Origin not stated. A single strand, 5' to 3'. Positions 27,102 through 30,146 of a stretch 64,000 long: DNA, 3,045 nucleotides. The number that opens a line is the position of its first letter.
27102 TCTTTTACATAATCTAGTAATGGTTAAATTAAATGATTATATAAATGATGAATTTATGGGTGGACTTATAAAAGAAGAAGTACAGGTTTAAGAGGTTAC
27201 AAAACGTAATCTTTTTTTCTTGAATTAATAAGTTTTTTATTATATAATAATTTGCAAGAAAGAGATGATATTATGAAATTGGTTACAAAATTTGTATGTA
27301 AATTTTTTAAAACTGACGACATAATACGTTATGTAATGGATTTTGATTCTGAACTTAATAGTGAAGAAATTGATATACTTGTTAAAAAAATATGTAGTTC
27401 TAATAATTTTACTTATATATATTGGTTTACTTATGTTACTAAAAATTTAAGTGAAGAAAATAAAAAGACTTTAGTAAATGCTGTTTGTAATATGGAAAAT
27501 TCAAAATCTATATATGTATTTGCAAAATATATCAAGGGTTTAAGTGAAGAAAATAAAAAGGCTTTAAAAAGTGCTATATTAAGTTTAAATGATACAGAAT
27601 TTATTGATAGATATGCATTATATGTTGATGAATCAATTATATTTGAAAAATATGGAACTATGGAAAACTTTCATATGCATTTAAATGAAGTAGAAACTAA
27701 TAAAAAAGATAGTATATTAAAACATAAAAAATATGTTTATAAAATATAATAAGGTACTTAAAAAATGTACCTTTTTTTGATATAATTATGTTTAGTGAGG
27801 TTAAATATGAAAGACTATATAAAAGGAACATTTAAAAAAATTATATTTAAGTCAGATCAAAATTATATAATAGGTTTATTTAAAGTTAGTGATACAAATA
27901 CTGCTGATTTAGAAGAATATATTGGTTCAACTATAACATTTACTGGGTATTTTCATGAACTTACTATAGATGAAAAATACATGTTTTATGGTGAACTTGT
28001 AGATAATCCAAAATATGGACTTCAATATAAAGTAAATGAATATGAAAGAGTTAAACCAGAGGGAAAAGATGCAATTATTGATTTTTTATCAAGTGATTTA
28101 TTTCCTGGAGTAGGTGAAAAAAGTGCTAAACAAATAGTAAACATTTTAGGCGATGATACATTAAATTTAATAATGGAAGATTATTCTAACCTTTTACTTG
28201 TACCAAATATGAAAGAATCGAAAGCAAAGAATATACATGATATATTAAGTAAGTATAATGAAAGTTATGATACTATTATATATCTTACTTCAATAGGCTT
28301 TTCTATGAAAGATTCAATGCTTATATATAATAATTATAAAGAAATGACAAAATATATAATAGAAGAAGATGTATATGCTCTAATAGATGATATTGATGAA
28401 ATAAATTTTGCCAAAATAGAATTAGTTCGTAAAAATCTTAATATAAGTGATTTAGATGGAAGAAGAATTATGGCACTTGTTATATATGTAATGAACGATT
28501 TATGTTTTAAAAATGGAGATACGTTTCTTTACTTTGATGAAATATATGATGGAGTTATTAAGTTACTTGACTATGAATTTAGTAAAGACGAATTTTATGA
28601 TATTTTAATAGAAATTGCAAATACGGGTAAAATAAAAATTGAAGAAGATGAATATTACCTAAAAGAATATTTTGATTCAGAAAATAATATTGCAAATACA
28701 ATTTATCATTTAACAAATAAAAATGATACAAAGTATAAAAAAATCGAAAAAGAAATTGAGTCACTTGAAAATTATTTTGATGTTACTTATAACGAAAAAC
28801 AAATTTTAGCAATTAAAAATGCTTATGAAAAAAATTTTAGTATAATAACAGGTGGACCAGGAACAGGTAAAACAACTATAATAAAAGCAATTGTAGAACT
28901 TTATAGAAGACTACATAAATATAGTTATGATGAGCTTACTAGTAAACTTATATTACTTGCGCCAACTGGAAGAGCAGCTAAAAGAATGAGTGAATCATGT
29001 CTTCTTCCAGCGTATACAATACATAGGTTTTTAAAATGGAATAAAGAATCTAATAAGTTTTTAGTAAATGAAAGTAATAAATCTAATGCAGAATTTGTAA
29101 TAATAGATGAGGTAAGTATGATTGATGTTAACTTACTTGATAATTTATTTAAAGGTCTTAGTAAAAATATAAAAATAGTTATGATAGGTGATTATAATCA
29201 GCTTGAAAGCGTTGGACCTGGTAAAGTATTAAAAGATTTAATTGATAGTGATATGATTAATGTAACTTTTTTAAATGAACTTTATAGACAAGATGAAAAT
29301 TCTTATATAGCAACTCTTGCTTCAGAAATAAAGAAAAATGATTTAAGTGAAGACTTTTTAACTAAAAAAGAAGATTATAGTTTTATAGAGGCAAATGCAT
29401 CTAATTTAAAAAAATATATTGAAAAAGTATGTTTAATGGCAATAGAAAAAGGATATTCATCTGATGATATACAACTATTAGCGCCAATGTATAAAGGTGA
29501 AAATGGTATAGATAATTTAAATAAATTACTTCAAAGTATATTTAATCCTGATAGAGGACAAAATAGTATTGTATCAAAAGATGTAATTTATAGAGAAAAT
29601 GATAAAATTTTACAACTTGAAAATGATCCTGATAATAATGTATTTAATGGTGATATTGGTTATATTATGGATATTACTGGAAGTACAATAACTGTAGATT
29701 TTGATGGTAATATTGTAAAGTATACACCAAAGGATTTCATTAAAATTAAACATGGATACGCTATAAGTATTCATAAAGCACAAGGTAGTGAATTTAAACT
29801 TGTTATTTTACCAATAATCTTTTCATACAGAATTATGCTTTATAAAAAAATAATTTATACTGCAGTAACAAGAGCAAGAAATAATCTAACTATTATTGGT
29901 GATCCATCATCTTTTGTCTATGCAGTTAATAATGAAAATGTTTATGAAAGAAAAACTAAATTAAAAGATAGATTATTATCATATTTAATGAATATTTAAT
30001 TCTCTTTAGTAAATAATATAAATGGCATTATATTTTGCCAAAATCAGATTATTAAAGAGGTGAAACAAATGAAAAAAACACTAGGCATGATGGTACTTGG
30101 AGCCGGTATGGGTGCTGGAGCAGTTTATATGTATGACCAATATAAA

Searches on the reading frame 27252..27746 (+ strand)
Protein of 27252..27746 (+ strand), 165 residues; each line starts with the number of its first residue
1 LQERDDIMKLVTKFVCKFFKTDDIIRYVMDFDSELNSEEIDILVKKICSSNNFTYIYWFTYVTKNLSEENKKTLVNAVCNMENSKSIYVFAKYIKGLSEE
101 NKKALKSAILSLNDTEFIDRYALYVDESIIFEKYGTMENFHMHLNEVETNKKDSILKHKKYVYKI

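Call 19: search_protein_families(library=pfam, proteins=[window:27252-27746:+], max_evalue=0.01)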
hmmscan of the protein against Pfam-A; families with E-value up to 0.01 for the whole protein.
window:27252-27746:+ (165 aa): 1 family
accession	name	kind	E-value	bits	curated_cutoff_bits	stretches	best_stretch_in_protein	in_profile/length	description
PF09047.15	MEF2_binding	-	0.0021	18.6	27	0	97-111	9-23/35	MEF2 binding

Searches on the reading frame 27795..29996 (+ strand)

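Call 19: search_protein_families(library=pfam, proteins=[window:27795-29996:+], max_evalue=0.01)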
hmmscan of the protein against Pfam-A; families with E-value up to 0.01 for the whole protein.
window:27795-29996:+ (734 aa): 19 families
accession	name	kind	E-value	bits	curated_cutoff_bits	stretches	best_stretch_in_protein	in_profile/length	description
PF13245.12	AAA_19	-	8.5e-40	136.5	25.1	1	336-475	1-134/134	AAA domain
PF13604.12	AAA_30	-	1.6e-39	136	27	1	332-532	2-187/191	AAA domain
PF14490.11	HHH_RecD2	-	8.4e-19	67.7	27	1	156-244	4-92/92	ATP-dependent RecD2 DNA helicase HHH domain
PF18335.7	SH3_13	-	9.6e-18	64.2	41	1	575-636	1-65/65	ATP-dependent RecD-like DNA helicase SH3 domain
PF23139.1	OB_YrrC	-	3.6e-17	62.5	27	1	7-88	2-76/76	ATP-dependent DNA helicase YrrC, OB-fold domain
PF13538.12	UvrD_C_2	-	7.6e-15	55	27.4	1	653-701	1-52/52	UvrD-like helicase C-terminal domain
PF13086.12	AAA_11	-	9.3e-10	39.1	27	1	332-390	2-60/257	AAA domain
PF01443.25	Viral_helicase1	-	5.9e-08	33.2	21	1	350-472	2-99/228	Viral superfamily 1 RNA helicase core domain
PF13401.12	AAA_22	-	1.7e-05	25.6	27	1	345-471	4-127/130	AAA domain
PF00004.35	AAA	-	0.00031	21.6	21.2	1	350-441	2-67/131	ATPase family associated with various cellular activities (AAA)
PF00580.27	UvrD-helicase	-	0.00037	20.7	23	1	333-542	2-177/271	UvrD/REP helicase N-terminal domain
PF05127.21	NAT10_TcmA_helicase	-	0.00049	20.4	22.7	1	350-457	1-115/176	RNA cytidine acetyltransferase NAT10/TcmA, helicase domain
PF07728.20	AAA_5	-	0.00069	20.1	22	1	350-461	3-96/139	AAA domain (dynein-related subfamily)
PF20720.3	nSTAND3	-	0.0012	19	27.2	1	339-372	10-43/155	Novel STAND NTPase 3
PF09848.15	SLFN-g3_helicase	-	0.002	17.9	24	1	348-467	3-124/354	Schlafen group 3, DNA/RNA helicase domain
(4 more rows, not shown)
